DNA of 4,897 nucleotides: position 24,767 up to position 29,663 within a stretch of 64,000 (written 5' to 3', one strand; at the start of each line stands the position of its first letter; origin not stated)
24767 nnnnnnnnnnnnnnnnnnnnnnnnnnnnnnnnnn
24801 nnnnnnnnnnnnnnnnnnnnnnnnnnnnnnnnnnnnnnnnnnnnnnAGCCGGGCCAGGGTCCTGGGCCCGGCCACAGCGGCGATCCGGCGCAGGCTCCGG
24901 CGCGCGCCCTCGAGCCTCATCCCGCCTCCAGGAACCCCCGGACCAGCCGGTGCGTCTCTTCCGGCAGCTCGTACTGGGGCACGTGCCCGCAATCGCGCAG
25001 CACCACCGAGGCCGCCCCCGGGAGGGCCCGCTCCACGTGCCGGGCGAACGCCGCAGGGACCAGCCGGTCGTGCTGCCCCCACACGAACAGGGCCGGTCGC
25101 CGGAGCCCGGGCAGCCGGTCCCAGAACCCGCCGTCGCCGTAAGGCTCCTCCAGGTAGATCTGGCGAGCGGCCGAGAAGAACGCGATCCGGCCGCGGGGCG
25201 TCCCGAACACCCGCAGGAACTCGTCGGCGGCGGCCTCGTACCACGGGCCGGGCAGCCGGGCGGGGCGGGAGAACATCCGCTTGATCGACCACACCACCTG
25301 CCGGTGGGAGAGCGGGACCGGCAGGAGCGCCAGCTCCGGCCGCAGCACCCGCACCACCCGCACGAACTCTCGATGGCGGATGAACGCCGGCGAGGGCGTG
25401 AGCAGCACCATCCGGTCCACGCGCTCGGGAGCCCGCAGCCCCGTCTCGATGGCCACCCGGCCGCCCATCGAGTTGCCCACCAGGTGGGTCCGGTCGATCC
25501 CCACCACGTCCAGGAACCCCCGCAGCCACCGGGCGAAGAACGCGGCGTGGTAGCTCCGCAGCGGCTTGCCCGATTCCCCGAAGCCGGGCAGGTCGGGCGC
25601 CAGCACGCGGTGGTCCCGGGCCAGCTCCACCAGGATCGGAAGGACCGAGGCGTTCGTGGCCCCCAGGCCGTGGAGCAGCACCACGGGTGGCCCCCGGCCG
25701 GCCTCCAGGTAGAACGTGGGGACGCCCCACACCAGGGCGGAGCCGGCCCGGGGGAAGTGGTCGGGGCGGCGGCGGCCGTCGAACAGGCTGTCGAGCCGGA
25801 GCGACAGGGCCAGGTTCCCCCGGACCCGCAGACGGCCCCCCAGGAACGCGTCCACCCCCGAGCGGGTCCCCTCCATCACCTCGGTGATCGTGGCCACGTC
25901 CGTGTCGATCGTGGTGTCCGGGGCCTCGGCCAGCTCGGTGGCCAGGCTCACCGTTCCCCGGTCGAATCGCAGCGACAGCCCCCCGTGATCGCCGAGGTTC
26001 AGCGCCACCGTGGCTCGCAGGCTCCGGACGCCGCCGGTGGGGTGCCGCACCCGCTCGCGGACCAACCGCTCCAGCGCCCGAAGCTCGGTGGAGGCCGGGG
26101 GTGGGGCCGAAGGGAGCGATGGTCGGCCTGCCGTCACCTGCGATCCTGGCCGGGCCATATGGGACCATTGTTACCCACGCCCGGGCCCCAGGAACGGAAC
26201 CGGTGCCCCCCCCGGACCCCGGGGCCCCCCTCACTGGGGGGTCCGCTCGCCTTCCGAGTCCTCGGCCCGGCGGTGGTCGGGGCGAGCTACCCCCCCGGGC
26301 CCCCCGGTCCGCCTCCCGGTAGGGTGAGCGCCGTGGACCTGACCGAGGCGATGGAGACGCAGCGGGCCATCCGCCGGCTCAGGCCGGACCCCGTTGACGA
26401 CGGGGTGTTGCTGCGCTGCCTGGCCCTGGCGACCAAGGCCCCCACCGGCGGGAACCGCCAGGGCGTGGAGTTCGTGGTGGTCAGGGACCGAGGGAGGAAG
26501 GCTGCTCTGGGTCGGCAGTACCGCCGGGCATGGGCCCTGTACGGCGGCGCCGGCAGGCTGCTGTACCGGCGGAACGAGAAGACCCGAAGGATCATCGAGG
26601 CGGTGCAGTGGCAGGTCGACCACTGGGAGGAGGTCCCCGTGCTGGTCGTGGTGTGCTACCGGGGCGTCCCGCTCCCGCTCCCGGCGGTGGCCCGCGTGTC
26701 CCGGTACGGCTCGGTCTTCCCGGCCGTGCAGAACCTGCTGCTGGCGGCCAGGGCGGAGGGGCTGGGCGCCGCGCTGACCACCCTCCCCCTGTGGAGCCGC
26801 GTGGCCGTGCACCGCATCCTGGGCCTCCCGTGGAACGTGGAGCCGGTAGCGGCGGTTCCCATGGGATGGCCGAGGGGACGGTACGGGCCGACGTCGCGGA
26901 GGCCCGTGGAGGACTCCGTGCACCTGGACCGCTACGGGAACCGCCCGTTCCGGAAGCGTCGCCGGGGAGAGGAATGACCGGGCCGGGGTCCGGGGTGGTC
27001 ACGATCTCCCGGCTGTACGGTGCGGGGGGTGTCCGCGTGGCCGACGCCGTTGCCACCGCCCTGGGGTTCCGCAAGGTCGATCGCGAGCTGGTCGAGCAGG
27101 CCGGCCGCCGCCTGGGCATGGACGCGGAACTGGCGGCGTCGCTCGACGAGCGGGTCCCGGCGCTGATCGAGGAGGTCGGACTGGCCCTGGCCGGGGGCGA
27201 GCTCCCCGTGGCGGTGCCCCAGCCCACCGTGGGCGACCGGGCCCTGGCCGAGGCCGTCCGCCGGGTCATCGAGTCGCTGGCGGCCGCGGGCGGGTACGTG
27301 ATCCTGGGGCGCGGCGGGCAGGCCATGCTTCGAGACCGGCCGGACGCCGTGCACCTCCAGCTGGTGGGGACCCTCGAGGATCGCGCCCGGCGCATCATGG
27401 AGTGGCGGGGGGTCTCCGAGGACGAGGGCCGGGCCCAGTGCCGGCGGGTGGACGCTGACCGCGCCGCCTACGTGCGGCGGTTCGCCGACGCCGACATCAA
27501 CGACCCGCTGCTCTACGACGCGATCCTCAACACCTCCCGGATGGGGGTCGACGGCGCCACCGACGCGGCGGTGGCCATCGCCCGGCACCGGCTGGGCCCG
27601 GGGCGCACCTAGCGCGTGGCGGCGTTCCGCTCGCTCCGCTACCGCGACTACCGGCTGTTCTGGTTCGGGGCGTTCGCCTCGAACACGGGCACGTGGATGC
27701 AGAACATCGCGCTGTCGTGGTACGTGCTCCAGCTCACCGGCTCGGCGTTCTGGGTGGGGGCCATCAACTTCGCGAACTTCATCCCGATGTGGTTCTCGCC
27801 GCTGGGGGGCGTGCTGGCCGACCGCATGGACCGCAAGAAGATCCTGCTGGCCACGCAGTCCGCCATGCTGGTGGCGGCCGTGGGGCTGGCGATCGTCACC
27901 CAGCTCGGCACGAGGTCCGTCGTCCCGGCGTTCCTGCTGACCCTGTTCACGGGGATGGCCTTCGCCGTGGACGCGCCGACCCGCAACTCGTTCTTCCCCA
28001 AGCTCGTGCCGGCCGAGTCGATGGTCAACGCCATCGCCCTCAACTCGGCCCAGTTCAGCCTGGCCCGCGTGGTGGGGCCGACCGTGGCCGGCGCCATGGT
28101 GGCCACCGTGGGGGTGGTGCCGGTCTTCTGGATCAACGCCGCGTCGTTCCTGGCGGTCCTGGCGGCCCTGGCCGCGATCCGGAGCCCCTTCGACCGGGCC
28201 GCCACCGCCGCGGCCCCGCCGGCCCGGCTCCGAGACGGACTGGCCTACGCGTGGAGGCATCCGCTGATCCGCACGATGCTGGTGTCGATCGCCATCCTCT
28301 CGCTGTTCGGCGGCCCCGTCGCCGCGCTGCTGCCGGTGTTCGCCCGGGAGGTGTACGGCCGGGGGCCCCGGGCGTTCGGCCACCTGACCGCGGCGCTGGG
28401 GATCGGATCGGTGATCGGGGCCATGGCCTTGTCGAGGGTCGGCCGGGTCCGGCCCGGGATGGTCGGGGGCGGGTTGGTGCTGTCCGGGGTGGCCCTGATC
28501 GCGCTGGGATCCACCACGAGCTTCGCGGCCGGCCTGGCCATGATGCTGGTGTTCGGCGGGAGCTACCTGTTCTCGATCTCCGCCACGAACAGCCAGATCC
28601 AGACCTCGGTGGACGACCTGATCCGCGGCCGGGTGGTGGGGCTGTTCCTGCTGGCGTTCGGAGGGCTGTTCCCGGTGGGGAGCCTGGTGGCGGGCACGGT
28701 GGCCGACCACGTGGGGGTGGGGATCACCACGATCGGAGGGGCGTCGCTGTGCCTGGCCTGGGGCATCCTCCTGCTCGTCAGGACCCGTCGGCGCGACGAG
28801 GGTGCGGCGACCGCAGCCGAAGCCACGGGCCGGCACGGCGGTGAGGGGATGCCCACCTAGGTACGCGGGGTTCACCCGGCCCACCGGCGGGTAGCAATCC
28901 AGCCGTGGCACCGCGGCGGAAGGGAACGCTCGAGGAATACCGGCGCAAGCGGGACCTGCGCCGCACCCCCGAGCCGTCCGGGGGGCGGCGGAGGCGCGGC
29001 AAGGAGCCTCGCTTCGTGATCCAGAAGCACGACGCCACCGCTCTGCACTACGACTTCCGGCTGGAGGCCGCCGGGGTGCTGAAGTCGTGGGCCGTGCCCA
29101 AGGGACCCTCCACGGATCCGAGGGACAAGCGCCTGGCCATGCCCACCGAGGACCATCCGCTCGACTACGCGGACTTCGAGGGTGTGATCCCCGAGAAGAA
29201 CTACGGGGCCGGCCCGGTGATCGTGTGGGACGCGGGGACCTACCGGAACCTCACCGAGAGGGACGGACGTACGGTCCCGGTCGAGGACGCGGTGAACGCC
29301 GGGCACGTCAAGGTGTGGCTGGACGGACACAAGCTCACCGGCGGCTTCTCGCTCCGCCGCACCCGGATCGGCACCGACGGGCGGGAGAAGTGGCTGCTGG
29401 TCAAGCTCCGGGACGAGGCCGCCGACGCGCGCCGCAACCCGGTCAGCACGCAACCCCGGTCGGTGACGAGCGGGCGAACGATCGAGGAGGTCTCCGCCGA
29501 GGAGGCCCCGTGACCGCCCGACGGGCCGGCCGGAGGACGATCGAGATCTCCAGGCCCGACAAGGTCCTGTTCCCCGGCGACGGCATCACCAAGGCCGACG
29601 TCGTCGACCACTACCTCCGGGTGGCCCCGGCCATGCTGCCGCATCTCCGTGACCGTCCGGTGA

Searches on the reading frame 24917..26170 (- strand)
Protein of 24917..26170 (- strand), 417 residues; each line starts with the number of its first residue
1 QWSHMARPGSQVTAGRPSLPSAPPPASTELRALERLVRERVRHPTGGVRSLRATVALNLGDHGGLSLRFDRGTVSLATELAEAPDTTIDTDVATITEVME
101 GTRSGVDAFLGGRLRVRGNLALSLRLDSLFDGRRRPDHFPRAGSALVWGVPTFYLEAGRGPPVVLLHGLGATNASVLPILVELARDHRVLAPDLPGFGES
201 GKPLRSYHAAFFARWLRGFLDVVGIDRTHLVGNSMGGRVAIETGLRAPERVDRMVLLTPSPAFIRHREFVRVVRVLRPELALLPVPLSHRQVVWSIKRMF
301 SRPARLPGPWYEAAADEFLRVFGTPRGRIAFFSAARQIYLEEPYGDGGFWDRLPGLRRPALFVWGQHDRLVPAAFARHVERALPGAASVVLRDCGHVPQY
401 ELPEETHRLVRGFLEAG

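Call 41: search_protein_families(library=pfam, proteins=[window:24917-26170:-], max_evalue=0.00001)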
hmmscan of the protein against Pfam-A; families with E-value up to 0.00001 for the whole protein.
window:24917-26170:- (417 aa): 4 families
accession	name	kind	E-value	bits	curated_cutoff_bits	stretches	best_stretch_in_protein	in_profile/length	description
PF00561.26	Abhydrolase_1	-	4.1e-33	115.5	25.8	1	161-401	1-243/245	alpha/beta hydrolase fold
PF12697.13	Abhydrolase_6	-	1.4e-23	85.1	26.3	1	163-406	1-214/217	Alpha/beta hydrolase family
PF12146.15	Hydrolase_4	-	4.8e-11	42.9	27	1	163-384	7-218/239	Serine aminopeptidase, S33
PF02036.22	SCP2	-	1.4e-08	35.4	21.3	1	48-131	16-101/101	SCP-2 sterol transfer family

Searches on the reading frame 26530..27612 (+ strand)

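Call 46: search_protein_families(library=pfam, proteins=[window:26530-27612:+], max_evalue=0.00001)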
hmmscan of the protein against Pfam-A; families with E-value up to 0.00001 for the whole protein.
window:26530-27612:+ (360 aa): 1 family
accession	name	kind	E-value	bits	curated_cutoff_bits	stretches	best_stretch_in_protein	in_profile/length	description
PF13189.12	Cytidylate_kin2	-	1.1e-37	130.4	28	1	156-337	1-176/176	Cytidylate kinase-like family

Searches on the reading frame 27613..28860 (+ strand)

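Call 41: search_protein_families(library=pfam, proteins=[window:27613-28860:+], max_evalue=0.00001)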
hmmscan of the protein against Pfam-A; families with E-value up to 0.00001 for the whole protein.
window:27613-28860:+ (415 aa): 2 families
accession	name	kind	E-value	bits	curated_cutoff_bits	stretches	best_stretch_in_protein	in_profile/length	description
PF05977.19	MFS_3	-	4.9e-60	203.9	27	1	4-394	3-396/524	Transmembrane secretion effector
PF07690.21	MFS_1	-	5.7e-27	95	33.4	1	16-350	1-340/347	Major Facilitator Superfamily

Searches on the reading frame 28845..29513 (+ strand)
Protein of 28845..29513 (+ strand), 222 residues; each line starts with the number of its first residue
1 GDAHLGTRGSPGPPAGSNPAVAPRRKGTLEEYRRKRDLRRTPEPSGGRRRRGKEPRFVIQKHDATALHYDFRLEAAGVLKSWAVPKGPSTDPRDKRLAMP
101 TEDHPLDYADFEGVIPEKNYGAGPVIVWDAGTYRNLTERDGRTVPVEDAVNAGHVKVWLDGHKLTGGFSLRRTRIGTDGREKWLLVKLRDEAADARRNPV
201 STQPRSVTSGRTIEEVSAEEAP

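Call 41: search_protein_families(library=pfam, proteins=[window:28845-29513:+], max_evalue=0.00001)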
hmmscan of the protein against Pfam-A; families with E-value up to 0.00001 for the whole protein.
window:28845-29513:+ (222 aa): 1 family
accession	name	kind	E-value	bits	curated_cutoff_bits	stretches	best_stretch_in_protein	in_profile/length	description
PF13298.12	LigD_N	-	2.5e-42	143.8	31.1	1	60-172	1-107/107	DNA Ligase D 3'-phosphoesterase domain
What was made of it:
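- On Ku/LigD non-homologous end joining as the agent: Only a stand-alone LigD 3'-phosphoesterase domain gene was found (28905-29513, PF13298, E 2.5e-42; call 41).
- A stand-alone LigD 3'-phosphoesterase gene, an end-joining accessory, lies at 28905-29513 (call 41).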
